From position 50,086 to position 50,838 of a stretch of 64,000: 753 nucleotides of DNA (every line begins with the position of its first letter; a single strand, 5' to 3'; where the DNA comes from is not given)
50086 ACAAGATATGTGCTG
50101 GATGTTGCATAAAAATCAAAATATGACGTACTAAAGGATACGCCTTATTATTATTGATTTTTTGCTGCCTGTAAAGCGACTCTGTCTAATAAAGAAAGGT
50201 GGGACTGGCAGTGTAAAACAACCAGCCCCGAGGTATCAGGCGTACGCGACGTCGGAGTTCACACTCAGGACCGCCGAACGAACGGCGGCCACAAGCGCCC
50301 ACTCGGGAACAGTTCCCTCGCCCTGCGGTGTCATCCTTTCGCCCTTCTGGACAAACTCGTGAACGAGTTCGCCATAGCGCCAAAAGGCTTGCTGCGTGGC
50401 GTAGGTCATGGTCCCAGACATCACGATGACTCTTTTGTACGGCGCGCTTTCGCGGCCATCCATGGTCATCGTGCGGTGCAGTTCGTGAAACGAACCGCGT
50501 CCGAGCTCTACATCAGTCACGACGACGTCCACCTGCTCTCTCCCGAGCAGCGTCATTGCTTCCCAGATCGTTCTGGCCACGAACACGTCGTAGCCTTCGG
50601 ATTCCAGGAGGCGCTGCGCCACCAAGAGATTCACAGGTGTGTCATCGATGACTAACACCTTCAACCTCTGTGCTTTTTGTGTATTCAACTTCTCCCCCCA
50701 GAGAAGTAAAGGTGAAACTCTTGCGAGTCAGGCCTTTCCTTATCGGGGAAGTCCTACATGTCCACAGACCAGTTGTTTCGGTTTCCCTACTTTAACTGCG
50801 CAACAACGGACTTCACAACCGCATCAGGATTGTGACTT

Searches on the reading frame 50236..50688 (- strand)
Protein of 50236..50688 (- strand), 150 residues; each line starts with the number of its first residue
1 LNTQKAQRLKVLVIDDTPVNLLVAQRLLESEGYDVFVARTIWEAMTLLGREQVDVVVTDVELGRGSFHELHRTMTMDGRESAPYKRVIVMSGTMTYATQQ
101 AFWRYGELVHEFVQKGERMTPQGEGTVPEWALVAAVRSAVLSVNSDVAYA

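Call 3: search_protein_families(library=pfam, proteins=[window:50236-50688:-], max_evalue=0.01)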
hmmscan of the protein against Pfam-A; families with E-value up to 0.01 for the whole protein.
window:50236-50688:- (150 aa): 1 family
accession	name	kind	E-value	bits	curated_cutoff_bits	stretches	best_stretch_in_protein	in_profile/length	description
PF00072.30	Response_reg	-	4.7e-11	43.3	30.2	1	11-106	1-92/111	Response regulator receiver domain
